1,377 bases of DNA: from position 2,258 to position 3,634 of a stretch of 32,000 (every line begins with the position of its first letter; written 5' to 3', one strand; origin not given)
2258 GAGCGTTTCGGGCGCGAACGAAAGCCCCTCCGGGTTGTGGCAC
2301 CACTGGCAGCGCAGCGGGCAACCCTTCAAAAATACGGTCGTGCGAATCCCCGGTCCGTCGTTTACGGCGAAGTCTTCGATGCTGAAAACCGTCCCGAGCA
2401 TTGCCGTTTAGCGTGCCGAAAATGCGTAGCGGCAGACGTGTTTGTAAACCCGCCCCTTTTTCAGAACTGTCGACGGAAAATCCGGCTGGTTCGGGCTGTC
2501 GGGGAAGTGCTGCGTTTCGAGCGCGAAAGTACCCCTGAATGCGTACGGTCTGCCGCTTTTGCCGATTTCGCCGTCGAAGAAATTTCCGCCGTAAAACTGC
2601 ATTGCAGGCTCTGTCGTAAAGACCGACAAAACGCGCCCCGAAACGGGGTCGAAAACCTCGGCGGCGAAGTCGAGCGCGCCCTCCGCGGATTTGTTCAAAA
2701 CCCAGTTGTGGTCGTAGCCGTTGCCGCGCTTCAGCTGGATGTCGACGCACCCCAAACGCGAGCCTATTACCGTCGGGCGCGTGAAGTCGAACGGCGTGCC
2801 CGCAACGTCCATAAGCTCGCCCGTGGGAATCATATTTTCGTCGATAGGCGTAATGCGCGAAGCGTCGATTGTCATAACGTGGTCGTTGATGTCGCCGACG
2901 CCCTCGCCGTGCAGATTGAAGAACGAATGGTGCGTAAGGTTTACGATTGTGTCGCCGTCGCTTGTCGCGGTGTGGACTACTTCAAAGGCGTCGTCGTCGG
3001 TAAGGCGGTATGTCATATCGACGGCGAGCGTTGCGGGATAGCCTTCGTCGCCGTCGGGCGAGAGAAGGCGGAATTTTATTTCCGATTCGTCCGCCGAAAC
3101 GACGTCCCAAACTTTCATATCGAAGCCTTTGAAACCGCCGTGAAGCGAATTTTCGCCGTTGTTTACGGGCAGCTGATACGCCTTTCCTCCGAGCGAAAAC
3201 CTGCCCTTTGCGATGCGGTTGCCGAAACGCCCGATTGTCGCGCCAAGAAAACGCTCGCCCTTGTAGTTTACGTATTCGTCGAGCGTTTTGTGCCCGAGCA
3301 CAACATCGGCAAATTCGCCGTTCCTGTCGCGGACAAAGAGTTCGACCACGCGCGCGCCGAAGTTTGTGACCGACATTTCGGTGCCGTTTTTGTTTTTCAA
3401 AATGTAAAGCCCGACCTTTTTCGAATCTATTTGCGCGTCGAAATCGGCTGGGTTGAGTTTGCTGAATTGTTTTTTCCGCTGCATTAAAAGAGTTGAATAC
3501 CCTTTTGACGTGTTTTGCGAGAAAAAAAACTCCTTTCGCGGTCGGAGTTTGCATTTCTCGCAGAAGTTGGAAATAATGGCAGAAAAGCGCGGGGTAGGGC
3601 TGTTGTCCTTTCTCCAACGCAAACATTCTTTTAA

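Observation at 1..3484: galM - short activase - glycyl radical enzyme operon: a GRE hidden from the ORF track, in an uncharacterised context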

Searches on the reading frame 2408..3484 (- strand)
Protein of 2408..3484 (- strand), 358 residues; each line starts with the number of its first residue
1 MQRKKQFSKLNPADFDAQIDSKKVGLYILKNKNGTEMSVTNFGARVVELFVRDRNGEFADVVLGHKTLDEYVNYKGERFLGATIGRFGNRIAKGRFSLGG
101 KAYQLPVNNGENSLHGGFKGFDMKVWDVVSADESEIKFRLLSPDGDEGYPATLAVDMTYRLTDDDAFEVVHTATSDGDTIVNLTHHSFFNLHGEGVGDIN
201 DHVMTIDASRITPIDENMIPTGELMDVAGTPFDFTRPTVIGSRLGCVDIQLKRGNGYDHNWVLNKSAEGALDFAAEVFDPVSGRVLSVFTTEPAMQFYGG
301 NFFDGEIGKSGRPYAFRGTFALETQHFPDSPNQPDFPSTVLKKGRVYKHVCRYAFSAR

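Call 5: search_protein_families(library=pfam, proteins=[window:2408-3484:-], max_evalue=0.01)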
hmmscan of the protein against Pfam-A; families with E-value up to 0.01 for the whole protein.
window:2408-3484:- (358 aa): 1 family
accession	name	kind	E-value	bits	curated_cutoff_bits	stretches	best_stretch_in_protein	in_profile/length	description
PF01263.26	Aldose_epim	-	2.3e-83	280.5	27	1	26-353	2-298/299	Aldose 1-epimerase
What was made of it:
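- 2408..3484 (-): galM, aldose 1-epimerase (mutarotase), 358 aa, first gene of the operon, 6 nt upstream of the activase. Aldose_epim 2.3e-83 (call 5).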

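Call 6: search_protein_families(library=ncbifam, proteins=[window:2408-3484:-], max_evalue=0.01)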
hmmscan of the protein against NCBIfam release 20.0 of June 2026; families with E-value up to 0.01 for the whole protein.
window:2408-3484:- (358 aa): 3 families
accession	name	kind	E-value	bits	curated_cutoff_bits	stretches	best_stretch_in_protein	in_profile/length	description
TIGR02636.1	galM_Leloir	equivalog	1e-94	317.4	397.65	1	22-356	2-336/336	galactose-1-epimerase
NF008277.0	PRK11055.1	subfamily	4.5e-91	305.6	240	1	16-357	8-348/349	galactose-1-epimerase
NF011719.0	PRK15172.1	equivalog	2.8e-12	46.7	251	1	79-243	54-214/300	aldose-1-epimerase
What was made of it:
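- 2408..3484 (-): PRK11055 galactose-1-epimerase subfamily, 305.6 bits against a cut-off of 240 (call 6).
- On Galactose mutarotase (GalM): The Leloir equivalog TIGR02636 scores 317 against 398 and is not reached (call 6).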
